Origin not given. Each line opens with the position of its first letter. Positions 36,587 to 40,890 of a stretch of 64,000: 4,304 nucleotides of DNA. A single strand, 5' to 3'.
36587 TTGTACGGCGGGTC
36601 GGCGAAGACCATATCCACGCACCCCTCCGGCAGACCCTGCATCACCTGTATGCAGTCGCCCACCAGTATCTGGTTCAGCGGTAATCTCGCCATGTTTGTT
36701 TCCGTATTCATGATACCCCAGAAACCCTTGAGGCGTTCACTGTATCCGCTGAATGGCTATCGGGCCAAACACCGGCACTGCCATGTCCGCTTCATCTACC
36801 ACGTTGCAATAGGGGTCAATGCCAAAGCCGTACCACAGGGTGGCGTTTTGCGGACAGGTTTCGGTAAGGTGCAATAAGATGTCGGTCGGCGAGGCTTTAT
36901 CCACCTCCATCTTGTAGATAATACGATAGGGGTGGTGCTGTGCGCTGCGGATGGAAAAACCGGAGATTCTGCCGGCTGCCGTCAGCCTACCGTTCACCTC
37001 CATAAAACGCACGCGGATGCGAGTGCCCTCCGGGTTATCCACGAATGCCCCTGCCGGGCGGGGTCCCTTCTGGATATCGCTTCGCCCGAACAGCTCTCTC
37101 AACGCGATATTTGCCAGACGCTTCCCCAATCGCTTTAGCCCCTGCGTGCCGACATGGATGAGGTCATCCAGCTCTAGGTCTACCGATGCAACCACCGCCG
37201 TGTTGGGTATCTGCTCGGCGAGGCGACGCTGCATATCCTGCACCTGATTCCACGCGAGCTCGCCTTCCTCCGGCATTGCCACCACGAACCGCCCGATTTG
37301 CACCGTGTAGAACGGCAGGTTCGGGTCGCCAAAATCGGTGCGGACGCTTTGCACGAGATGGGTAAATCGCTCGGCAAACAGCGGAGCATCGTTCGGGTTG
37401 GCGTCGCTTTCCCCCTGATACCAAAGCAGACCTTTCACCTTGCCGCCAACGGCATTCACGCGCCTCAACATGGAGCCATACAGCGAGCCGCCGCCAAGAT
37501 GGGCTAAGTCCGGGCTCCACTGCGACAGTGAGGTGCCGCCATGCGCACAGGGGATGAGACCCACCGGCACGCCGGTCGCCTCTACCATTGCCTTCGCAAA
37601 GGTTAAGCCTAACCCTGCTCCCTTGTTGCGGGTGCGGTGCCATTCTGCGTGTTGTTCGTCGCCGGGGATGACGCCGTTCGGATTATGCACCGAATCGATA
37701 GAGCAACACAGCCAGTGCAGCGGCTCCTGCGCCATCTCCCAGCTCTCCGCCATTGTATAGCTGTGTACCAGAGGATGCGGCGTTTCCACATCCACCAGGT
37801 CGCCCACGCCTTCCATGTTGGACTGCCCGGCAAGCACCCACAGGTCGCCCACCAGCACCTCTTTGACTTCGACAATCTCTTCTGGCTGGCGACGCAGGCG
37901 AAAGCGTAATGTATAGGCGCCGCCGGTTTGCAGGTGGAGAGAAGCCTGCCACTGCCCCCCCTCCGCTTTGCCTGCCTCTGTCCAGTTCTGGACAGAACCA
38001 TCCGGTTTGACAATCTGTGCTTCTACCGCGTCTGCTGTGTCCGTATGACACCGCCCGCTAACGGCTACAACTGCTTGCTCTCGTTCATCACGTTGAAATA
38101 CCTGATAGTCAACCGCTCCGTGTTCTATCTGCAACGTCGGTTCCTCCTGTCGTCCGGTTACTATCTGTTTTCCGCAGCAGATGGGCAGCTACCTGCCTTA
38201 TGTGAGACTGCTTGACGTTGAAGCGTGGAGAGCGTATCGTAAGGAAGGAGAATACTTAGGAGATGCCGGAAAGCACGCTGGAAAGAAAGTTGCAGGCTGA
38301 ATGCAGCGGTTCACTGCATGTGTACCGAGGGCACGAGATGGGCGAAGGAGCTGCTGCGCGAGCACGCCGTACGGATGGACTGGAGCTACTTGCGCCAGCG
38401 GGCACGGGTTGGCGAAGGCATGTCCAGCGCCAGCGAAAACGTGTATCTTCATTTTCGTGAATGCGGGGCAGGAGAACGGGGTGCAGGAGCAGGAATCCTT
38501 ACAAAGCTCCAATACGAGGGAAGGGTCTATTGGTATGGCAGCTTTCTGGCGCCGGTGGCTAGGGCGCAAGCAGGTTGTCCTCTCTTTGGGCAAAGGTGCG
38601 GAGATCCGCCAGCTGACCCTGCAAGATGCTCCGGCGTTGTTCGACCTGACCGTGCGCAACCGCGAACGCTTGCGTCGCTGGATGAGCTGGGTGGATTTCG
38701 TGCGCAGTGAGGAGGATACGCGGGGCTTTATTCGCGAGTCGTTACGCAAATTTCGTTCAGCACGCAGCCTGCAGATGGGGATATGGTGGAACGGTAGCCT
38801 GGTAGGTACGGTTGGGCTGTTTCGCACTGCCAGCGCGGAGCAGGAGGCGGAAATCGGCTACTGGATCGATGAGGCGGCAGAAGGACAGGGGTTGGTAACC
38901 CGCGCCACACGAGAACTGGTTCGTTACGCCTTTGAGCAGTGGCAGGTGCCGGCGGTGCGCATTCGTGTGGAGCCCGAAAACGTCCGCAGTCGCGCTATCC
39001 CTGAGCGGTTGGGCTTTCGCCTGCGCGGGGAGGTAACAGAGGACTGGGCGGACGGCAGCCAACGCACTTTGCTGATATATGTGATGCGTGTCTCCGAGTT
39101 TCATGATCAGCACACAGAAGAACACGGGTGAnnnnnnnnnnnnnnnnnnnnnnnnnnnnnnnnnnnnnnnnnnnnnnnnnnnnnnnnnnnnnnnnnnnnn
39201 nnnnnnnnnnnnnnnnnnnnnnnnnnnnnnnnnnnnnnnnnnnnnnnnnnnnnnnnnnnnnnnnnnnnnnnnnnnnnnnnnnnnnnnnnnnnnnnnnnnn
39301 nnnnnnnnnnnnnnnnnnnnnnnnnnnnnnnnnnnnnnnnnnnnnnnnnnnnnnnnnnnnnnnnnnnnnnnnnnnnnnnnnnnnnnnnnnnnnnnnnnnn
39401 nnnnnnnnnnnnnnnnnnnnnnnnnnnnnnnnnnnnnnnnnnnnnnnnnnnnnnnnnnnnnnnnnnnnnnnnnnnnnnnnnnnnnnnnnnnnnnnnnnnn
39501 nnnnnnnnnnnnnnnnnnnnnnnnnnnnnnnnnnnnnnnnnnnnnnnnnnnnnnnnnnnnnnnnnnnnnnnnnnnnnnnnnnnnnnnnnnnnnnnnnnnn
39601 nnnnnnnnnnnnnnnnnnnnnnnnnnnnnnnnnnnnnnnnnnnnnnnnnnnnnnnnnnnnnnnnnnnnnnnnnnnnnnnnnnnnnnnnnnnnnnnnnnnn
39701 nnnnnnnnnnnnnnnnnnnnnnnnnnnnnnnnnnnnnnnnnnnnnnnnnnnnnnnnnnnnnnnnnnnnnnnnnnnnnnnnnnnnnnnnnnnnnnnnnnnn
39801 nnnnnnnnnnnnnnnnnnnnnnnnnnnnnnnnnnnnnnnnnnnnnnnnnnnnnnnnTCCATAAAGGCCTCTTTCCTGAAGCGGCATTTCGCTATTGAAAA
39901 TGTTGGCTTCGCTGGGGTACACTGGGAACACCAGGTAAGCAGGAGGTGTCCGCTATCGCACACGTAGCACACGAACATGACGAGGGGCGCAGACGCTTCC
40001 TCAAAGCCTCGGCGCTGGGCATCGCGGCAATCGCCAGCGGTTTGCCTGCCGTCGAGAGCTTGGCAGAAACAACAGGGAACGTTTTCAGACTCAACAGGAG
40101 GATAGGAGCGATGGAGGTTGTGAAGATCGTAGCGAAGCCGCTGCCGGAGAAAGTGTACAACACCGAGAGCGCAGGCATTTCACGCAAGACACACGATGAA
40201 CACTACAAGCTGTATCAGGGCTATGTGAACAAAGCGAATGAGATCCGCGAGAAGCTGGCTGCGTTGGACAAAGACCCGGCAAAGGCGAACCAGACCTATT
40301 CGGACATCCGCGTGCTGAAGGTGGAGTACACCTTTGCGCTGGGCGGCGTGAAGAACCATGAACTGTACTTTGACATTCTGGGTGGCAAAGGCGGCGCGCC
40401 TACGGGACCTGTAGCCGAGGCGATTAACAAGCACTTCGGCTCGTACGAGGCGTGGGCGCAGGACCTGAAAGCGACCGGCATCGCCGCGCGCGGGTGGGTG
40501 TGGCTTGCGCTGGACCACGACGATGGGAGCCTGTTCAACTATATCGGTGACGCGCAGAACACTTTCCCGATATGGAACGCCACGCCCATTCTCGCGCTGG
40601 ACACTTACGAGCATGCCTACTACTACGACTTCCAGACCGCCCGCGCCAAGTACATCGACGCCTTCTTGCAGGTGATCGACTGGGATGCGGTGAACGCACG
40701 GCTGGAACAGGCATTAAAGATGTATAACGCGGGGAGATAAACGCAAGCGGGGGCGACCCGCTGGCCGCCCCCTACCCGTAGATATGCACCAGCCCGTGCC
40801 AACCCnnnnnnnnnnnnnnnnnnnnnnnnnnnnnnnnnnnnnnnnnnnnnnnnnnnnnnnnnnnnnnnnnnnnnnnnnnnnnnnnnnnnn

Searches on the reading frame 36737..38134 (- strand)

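Call 56: search_protein_families(library=pfam, proteins=[window:36737-38134:-])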
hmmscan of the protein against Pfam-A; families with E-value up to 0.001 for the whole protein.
window:36737-38134:- (465 aa): 1 family
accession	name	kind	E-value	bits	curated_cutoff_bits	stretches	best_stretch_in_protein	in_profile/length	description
PF03629.24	SASA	-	1.2e-57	195.6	24.8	1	96-345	2-225/226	Carbohydrate esterase, sialic acid-specific acetylesterase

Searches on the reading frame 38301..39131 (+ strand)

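Call 56: search_protein_families(library=pfam, proteins=[window:38301-39131:+])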
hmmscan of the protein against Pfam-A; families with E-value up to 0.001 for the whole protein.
window:38301-39131:+ (276 aa): 3 families
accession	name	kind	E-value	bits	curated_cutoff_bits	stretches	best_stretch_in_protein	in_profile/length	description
PF13302.13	Acetyltransf_3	-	3.8e-26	92.9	25.4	1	102-240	4-138/138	Acetyltransferase (GNAT) domain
PF00583.31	Acetyltransf_1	-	3.9e-11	43.7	20.7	1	137-239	14-116/116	Acetyltransferase (GNAT) family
PF13523.12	Acetyltransf_8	-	0.00015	21.8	27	1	124-246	9-144/145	Acetyltransferase (GNAT) domain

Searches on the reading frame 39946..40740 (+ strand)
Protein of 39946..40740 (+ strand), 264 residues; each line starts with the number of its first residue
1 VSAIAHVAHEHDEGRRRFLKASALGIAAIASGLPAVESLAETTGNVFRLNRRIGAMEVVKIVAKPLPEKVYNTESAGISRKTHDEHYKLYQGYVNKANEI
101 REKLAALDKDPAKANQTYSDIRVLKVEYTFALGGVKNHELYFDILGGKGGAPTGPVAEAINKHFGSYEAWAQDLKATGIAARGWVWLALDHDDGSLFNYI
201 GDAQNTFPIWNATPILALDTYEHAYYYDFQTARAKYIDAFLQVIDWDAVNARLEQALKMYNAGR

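Call 56: search_protein_families(library=pfam, proteins=[window:39946-40740:+])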
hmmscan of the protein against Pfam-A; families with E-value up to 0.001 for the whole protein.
window:39946-40740:+ (264 aa): 3 families
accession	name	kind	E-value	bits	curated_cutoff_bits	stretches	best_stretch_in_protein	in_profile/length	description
PF02777.23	Sod_Fe_C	-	5.4e-28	97.5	20.9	1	152-252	1-102/102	Iron/manganese superoxide dismutases, C-terminal domain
PF00081.27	Sod_Fe_N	-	2e-06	28.6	27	1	78-145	18-81/82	Iron/manganese superoxide dismutases, alpha-hairpin domain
PF25650.1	crAss_AuxCP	-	0.00096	18.8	27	0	69-145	132-208/329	Bacteriophage crAss001 auxiliary capsid protein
